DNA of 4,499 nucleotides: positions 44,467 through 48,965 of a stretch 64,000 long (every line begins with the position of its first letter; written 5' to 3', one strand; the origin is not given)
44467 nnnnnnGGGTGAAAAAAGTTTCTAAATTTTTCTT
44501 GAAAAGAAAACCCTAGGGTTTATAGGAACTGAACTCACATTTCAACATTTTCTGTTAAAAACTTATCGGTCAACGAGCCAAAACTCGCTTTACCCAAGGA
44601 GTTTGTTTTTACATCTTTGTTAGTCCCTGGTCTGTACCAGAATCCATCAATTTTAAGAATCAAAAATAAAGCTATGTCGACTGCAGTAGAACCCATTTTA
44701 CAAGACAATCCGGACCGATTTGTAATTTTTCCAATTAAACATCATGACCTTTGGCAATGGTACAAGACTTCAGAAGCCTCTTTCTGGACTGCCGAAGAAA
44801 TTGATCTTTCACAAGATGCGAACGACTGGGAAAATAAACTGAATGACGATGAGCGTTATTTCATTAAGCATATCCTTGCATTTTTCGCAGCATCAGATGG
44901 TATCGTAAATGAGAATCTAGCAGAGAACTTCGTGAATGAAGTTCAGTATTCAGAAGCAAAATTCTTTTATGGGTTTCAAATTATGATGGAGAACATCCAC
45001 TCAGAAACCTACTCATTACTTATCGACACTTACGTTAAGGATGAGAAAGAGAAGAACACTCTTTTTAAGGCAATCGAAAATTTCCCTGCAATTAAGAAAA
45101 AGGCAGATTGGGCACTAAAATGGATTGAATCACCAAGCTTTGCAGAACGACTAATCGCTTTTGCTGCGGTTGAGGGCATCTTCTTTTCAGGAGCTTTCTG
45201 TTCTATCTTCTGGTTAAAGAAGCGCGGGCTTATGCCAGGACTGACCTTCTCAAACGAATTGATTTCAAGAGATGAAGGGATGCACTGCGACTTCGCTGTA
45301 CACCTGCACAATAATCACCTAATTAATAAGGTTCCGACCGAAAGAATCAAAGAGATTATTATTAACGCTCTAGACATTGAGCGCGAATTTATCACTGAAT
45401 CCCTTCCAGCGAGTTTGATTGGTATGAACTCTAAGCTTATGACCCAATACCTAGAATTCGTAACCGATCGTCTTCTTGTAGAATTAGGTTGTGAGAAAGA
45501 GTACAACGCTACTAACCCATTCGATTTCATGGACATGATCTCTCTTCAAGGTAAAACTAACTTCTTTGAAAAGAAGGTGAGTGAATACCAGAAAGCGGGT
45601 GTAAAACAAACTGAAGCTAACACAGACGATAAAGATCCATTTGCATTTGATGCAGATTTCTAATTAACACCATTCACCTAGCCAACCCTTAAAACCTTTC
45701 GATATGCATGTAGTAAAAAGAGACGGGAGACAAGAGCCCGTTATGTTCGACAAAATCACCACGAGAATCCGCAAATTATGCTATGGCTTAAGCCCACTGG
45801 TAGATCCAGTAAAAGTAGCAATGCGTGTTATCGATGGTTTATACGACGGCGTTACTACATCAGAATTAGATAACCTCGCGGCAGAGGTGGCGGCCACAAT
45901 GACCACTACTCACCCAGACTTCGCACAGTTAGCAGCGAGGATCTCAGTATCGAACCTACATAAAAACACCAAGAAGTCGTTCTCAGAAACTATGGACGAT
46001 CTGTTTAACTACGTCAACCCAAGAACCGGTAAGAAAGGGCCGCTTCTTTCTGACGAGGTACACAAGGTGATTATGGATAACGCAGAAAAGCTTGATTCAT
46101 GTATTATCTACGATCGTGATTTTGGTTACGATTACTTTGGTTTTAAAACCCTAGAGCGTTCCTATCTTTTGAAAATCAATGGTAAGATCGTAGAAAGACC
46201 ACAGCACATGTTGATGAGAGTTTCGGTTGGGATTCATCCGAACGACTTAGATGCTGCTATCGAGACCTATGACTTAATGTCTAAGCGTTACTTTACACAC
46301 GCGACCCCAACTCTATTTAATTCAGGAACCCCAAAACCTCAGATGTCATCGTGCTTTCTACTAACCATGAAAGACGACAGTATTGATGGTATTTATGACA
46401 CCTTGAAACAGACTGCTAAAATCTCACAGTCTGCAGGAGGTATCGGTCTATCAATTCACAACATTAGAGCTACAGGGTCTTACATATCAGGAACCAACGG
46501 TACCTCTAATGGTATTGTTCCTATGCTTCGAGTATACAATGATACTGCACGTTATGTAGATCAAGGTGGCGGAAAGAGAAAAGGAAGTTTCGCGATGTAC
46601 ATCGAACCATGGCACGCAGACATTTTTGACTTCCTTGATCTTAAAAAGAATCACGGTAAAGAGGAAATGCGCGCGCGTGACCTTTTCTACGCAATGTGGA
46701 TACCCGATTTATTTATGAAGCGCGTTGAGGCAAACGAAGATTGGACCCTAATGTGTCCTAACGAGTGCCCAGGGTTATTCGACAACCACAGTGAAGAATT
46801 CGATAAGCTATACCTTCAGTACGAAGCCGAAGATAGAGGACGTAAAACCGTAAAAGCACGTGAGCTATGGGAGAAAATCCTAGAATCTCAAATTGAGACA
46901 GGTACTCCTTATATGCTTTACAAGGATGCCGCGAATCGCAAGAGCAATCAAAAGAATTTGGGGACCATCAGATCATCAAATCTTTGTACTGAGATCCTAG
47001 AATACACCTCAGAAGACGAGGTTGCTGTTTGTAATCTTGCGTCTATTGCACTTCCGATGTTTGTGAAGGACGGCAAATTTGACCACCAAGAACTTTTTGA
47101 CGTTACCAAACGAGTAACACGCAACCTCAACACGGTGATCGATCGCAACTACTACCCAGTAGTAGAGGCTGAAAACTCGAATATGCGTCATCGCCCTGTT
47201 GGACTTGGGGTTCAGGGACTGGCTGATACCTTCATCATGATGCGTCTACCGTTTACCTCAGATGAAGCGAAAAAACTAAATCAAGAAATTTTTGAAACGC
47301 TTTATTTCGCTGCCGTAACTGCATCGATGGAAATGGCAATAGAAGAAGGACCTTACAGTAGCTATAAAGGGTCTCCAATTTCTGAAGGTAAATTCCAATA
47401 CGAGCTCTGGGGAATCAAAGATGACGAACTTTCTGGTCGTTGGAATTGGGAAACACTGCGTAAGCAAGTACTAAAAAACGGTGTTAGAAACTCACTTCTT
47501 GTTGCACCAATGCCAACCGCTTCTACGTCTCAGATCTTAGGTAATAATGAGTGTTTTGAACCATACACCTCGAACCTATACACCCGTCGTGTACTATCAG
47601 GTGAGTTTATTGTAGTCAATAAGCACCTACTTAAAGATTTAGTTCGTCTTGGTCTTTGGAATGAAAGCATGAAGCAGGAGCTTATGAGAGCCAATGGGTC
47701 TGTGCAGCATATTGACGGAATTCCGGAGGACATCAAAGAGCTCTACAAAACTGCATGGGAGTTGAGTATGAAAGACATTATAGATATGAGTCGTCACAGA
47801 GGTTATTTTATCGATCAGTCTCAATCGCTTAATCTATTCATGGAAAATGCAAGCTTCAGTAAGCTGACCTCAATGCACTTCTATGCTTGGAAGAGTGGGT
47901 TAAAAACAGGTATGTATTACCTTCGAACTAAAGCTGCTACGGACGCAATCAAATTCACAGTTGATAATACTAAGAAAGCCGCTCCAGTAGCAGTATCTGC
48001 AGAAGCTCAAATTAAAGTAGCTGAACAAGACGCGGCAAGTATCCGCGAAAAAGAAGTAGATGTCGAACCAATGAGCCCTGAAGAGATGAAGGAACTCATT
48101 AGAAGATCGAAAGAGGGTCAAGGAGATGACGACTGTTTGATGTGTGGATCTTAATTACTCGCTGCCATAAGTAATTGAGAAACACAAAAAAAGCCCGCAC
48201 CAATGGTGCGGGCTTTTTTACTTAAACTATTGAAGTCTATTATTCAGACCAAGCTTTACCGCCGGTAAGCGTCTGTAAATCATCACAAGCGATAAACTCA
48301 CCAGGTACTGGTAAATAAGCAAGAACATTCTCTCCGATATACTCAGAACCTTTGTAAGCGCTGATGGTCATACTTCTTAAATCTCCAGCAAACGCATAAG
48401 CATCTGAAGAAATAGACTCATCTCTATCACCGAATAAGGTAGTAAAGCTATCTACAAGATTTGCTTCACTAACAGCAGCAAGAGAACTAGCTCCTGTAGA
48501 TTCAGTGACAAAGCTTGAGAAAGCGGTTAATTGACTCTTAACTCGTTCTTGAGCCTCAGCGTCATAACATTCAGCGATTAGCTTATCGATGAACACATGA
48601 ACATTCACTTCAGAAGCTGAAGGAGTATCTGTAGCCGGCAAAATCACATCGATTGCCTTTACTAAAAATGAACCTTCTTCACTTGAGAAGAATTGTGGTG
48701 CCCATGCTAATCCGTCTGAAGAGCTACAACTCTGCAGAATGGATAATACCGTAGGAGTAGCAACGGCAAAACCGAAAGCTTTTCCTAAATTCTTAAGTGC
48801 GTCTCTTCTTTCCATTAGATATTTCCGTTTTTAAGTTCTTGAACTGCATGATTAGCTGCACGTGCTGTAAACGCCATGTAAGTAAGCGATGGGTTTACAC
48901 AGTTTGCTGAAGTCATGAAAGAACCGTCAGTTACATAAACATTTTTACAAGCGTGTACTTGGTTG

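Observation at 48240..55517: Divergent two-compartment oxidoreductase cluster resembling an oxidative (3-keto) glycoside-cleavage pathway of unknown substrate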

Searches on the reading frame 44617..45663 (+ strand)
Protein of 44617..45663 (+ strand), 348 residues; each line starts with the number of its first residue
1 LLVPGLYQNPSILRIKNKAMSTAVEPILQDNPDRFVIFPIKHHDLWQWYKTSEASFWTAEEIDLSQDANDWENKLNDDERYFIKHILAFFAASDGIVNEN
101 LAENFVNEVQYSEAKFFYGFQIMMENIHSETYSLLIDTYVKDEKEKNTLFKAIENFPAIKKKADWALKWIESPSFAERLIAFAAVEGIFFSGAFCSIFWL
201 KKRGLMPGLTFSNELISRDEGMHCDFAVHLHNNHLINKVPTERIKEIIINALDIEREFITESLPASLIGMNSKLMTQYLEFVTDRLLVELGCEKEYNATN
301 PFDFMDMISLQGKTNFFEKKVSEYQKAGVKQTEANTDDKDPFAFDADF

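Call 3: search_protein_families(library=pfam, proteins=[window:44617-45663:+], max_evalue=0.001)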
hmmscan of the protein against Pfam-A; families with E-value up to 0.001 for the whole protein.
window:44617-45663:+ (348 aa): 1 family
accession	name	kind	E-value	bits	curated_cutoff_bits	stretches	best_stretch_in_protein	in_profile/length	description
PF00268.27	Ribonuc_red_sm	-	5.7e-111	370.8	33.6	1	34-301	1-281/281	Ribonucleotide reductase, small chain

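Call 4: search_protein_families(library=ncbifam, proteins=[window:44617-45663:+], max_evalue=0.001)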
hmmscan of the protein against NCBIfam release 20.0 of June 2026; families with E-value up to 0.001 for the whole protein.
window:44617-45663:+ (348 aa): 17 families
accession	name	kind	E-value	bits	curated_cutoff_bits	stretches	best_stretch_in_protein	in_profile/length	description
NF005550.0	PRK07209.1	equivalog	3.9e-53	180.8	309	1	27-329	55-379/383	ribonucleotide-diphosphate reductase subunit beta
NF007186.0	PRK09614.1-5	equivalog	2.4e-47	161.6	237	1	35-332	12-317/328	ribonucleotide-diphosphate reductase subunit beta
NF007184.0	PRK09614.1-3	equivalog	2.6e-37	129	310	1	39-330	37-342/346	ribonucleotide-diphosphate reductase subunit beta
NF009398.0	PRK12759.1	equivalog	4.5e-25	88.5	649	1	52-330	115-401/410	bifunctional gluaredoxin/ribonucleoside-diphosphate reductase subunit beta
TIGR04171.1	RNR_1b_NrdF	exception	5.8e-22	78.3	355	1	49-334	18-311/316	class 1b ribonucleoside-diphosphate reductase subunit beta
NF007183.0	PRK09614.1-2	subfamily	5.3e-18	65.1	320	1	48-328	22-313/327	ribonucleotide-diphosphate reductase subunit beta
NF006576.0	PRK09101.1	equivalog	1.1e-14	54.1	346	2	179-326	198-359/376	class Ia ribonucleoside-diphosphate reductase subunit beta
NF006200.0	PRK08326.1-3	equivalog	8e-14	51.6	194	1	43-238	29-230/321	R2-like ligand-binding oxidase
NF010572.0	PRK13965.1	subfamily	2.7e-13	49.7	486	1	44-299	37-292/337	class 1b ribonucleoside-diphosphate reductase subunit beta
NF007185.0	PRK09614.1-4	equivalog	1.2e-12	47.7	525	1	47-297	21-271/320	ribonucleotide-diphosphate reductase subunit beta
NF006198.0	PRK08326.1-1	subfamily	1.4e-12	47.5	274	1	48-233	30-223/308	R2-like ligand-binding oxidase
NF007182.0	PRK09614.1-1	subfamily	2.4e-12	46.7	471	1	44-299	24-279/324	ribonucleotide-diphosphate reductase subunit beta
NF006202.0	PRK08326.1-5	equivalog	8.1e-10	38.4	315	1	50-258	25-244/297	R2-like ligand-binding oxidase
NF010573.0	PRK13966.1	equivalog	4.7e-09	35.6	661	1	52-293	31-273/324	ribonucleotide-diphosphate reductase subunit beta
NF006199.0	PRK08326.1-2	equivalog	5.7e-08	32.1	286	1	49-139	35-126/324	R2-like ligand-binding oxidase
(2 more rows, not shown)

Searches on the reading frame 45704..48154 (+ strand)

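Call 3: search_protein_families(library=pfam, proteins=[window:45704-48154:+], max_evalue=0.001)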
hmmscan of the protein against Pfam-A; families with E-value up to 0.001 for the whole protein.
window:45704-48154:+ (816 aa): 3 families
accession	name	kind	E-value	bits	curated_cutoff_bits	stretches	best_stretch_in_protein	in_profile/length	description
PF02867.20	Ribonuc_red_lgC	-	1.9e-220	733.4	23.9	1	215-739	1-523/523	Ribonucleotide reductase, barrel domain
PF00317.26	Ribonuc_red_lgN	-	3.7e-24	85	28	1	142-211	3-76/77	Ribonucleotide reductase, all-alpha domain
PF03477.21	ATP-cone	-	1.5e-15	57.9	25.8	1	1-87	1-87/88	ATP cone domain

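Call 4: search_protein_families(library=ncbifam, proteins=[window:45704-48154:+], max_evalue=0.001)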
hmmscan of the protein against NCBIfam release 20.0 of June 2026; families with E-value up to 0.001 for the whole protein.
window:45704-48154:+ (816 aa): 21 families
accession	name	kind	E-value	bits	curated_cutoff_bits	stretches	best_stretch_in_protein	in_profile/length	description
TIGR02506.1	NrdE_NrdA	equivalog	2.1e-216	720.1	341.05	1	144-743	1-616/616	ribonucleoside-diphosphate reductase subunit alpha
NF005544.0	PRK07207.1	equivalog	7e-211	702.6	965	1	1-777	149-944/965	ribonucleoside-diphosphate reductase subunit alpha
NF009029.0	PRK12365.1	equivalog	1.4e-166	556.3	1350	1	2-759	237-1010/1046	ribonucleoside-diphosphate reductase subunit alpha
NF005101.0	PRK06539.1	equivalog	6.5e-151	504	988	1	2-759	4-777/822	ribonucleoside-diphosphate reductase subunit alpha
NF006279.0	PRK08447.1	equivalog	5.1e-144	481.6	1082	3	1-437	2-435/789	ribonucleoside-diphosphate reductase subunit alpha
NF006665.0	PRK09209.1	equivalog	1.4e-125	420.4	1057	2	12-627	21-663/761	ribonucleoside-diphosphate reductase subunit alpha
NF005483.0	PRK07088.1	equivalog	1.3e-119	400.5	1214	3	52-440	53-470/764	ribonucleoside-diphosphate reductase subunit alpha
NF006577.0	PRK09102.1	equivalog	5e-116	388.3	620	2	138-556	21-415/604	ribonucleoside-diphosphate reductase subunit alpha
NF009028.0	PRK12364.1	equivalog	1.8e-115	386.8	1377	3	62-437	155-542/842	ribonucleoside-diphosphate reductase subunit alpha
TIGR02504.1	NrdJ_Z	equivalog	6.2e-101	338.8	399.95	1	149-735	4-592/606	adenosylcobalamin-dependent ribonucleoside-diphosphate reductase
NF006578.0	PRK09103.1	equivalog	1.1e-87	294.8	813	1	1-625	5-642/761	class 1a ribonucleoside-diphosphate reductase subunit alpha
NF006417.0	PRK08665.1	equivalog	1.9e-86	290.9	961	1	149-768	19-591/759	vitamin B12-dependent ribonucleotide reductase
NF005010.0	PRK06406.1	subfamily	1.1e-76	258.6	1125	2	188-558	223-562/771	vitamin B12-dependent ribonucleotide reductase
TIGR04170.1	RNR_1b_NrdE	exception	2.4e-72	244.2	750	2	136-628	79-596/698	class 1b ribonucleoside-diphosphate reductase subunit alpha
TIGR02510.1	NrdE-prime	equivalog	1.6e-64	218.3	602.25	3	592-749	389-548/560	ribonucleoside-diphosphate reductase subunit alpha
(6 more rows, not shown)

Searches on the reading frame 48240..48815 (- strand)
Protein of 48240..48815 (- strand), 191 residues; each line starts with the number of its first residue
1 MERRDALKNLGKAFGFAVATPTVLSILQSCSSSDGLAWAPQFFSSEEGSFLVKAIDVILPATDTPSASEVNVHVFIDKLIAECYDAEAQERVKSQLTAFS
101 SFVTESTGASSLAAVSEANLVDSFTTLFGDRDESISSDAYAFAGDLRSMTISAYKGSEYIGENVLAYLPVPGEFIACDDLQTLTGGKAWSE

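Call 3: search_protein_families(library=pfam, proteins=[window:48240-48815:-], max_evalue=0.001)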
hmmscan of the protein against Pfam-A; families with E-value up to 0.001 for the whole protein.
window:48240-48815:- (191 aa): 1 family
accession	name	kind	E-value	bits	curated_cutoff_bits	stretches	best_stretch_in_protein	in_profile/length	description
PF13618.11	Gluconate_2-dh3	-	8.8e-23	81.6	23.4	1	46-172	2-135/135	Gluconate 2-dehydrogenase subunit 3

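Call 4: search_protein_families(library=ncbifam, proteins=[window:48240-48815:-], max_evalue=0.001)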
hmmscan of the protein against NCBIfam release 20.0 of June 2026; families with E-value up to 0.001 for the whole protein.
window:48240-48815:- (191 aa): 0 families

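Call 12: search_solved_structures(query=window:48240-48815:-, max_evalue=1)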
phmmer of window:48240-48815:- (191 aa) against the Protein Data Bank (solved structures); distinct sequences matched with E-value up to 1: 0.
